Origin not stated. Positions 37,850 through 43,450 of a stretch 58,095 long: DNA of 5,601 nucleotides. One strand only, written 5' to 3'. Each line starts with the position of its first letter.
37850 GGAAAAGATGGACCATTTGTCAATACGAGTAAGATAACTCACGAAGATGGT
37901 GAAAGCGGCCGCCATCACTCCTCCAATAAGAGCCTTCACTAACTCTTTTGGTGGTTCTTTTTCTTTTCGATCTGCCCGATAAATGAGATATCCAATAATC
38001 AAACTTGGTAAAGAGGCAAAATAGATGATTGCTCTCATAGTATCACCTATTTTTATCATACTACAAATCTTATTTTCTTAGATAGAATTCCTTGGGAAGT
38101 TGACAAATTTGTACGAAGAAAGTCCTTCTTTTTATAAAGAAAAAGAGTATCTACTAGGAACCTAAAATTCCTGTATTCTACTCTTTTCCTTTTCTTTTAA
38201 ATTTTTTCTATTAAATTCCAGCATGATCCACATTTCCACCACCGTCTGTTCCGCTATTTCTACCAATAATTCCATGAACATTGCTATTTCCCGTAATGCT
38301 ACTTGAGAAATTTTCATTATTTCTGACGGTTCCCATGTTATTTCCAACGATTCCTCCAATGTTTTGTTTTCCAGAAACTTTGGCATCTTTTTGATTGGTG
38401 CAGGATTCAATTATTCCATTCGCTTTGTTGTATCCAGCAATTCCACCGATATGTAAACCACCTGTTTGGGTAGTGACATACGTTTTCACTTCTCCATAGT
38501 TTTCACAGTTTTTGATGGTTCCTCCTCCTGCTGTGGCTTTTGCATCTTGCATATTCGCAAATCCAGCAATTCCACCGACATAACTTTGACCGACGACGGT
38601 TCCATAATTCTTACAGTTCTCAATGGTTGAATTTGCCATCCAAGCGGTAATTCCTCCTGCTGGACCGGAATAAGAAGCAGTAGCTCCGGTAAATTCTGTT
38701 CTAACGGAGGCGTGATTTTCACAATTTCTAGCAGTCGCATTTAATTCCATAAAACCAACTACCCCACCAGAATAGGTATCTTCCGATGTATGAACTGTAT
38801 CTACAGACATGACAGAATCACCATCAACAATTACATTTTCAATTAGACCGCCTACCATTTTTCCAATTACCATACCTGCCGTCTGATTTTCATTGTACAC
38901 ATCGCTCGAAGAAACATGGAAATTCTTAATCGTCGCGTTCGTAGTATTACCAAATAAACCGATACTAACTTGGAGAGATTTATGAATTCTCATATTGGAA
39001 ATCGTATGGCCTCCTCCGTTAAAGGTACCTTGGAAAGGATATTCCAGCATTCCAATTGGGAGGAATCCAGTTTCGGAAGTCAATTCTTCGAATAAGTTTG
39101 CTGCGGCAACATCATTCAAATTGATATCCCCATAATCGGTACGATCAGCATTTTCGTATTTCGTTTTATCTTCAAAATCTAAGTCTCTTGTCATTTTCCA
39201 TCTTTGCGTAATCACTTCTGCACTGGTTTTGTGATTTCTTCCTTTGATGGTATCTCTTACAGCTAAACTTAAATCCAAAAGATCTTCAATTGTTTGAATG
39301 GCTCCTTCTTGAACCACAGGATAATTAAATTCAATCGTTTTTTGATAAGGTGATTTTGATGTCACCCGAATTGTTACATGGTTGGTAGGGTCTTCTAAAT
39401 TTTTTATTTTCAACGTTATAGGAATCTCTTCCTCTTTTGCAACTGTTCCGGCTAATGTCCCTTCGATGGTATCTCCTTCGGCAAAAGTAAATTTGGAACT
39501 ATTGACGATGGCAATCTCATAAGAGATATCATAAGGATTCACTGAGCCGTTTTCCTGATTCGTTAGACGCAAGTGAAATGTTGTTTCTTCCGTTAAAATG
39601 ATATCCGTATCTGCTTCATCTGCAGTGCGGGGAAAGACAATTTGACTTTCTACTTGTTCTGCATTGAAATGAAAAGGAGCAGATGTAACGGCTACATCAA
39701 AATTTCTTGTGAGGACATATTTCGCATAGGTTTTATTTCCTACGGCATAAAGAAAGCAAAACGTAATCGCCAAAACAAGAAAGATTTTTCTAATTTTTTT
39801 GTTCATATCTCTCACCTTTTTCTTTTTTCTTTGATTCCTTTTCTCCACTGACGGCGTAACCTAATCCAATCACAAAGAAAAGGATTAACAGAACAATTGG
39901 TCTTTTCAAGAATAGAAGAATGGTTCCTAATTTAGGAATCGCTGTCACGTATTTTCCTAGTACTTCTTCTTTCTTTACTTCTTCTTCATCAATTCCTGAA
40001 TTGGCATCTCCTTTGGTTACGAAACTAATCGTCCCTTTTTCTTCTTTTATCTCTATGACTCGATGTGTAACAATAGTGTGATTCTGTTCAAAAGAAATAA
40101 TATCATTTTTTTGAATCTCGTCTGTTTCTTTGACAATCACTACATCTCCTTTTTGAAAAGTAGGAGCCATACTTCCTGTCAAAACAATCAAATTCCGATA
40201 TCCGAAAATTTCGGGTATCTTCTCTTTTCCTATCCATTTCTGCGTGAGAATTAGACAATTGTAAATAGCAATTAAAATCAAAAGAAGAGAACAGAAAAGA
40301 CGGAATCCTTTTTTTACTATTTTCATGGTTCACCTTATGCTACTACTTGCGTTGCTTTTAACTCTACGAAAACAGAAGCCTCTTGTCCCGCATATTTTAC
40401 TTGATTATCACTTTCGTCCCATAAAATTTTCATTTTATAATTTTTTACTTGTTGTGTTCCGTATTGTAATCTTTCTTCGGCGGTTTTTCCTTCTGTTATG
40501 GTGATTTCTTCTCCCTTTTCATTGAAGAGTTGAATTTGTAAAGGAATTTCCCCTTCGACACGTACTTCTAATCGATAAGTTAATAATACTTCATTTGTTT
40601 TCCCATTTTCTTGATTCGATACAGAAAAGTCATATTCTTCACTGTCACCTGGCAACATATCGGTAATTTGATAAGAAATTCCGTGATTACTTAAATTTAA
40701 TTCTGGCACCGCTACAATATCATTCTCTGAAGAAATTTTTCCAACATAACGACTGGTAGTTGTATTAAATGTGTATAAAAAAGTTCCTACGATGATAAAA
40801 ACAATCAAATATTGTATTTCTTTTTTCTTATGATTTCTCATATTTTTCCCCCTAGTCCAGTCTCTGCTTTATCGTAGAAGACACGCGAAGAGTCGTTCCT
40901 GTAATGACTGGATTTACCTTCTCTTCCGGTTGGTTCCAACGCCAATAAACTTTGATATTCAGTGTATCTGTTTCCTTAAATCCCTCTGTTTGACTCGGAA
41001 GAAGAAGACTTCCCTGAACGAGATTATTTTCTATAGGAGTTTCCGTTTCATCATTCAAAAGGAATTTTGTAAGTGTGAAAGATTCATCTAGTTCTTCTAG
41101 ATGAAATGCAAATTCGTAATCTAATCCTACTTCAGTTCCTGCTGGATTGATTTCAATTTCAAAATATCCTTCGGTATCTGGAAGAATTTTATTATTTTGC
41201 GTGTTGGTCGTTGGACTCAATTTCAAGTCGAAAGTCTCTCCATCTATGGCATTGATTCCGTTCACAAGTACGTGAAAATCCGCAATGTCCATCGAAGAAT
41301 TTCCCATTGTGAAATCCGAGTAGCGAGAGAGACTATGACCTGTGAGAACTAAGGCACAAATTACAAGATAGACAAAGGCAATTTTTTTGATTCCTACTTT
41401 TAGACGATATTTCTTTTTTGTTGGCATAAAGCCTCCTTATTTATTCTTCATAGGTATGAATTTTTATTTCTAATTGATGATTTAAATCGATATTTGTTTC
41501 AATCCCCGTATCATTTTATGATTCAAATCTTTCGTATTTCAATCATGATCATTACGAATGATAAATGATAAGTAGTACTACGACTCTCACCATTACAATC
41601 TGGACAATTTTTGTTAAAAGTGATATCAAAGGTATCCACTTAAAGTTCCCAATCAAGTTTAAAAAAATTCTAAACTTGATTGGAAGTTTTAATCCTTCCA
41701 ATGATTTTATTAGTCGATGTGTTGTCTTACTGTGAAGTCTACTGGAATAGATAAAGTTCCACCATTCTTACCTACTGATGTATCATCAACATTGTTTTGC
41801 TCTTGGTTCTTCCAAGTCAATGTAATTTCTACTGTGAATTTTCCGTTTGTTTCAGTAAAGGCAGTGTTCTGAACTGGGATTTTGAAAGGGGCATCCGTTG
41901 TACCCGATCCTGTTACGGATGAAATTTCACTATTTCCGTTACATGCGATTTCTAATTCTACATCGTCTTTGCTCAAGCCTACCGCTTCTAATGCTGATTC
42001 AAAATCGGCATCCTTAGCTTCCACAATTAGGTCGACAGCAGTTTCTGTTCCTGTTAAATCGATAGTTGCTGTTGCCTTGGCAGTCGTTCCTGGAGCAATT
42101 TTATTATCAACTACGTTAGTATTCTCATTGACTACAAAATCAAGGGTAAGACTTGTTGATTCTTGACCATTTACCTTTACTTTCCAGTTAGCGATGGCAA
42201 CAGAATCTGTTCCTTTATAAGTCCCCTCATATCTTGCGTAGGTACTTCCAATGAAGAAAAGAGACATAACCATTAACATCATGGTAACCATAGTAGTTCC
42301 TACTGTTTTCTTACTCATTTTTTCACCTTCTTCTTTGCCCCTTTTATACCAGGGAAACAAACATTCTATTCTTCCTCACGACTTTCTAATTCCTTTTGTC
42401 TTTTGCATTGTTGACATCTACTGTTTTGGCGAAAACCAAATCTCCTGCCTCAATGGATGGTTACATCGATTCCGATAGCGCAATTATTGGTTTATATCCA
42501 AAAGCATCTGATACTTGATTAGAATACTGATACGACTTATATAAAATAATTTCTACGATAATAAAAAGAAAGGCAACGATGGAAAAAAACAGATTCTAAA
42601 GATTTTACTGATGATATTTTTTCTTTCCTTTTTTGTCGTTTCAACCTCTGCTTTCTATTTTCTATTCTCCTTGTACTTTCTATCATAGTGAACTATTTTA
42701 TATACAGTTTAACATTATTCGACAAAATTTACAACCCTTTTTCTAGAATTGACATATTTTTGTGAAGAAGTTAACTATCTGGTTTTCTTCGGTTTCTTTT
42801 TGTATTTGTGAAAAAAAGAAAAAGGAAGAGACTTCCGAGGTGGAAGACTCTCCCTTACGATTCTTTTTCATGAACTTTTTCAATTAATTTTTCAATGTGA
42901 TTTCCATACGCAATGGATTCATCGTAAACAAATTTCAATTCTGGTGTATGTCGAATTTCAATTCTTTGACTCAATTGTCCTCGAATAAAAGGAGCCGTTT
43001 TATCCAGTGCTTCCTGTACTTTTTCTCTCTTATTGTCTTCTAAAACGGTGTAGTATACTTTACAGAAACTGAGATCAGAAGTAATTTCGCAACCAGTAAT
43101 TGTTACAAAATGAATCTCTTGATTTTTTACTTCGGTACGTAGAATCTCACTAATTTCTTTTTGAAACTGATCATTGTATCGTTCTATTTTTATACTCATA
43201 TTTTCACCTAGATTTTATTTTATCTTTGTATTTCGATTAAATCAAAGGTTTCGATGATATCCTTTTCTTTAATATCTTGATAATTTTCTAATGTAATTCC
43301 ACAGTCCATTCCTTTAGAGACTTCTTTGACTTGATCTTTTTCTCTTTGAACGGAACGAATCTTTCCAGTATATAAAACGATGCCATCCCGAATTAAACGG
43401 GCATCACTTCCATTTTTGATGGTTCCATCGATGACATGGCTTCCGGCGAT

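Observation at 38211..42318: SipW-type signal peptidase locus with three TasA-like paralogues and a GLUG-repeat protein sharing a variant leader motif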

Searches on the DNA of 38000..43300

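Call 88: search_rna_families(source=window, start=38000, end=43300, threshold=evalue, max_evalue=1)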
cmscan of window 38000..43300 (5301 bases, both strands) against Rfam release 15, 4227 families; matches with E-value up to 1: 3.
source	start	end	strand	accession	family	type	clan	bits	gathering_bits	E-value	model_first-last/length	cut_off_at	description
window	41630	41700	-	RF00745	mir-499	Gene; miRNA;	-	22.8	60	0.26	1-80/80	no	mir-499 microRNA precursor family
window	42550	42670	+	RF00690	MIR408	Gene; miRNA;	-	20.9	64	0.13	1-126/126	no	MIR408 microRNA precursor family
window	41803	41888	+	RF02147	MEG8_3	Gene; lncRNA;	-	18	40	0.37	1-66/66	no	Maternally expressed 8 exon 3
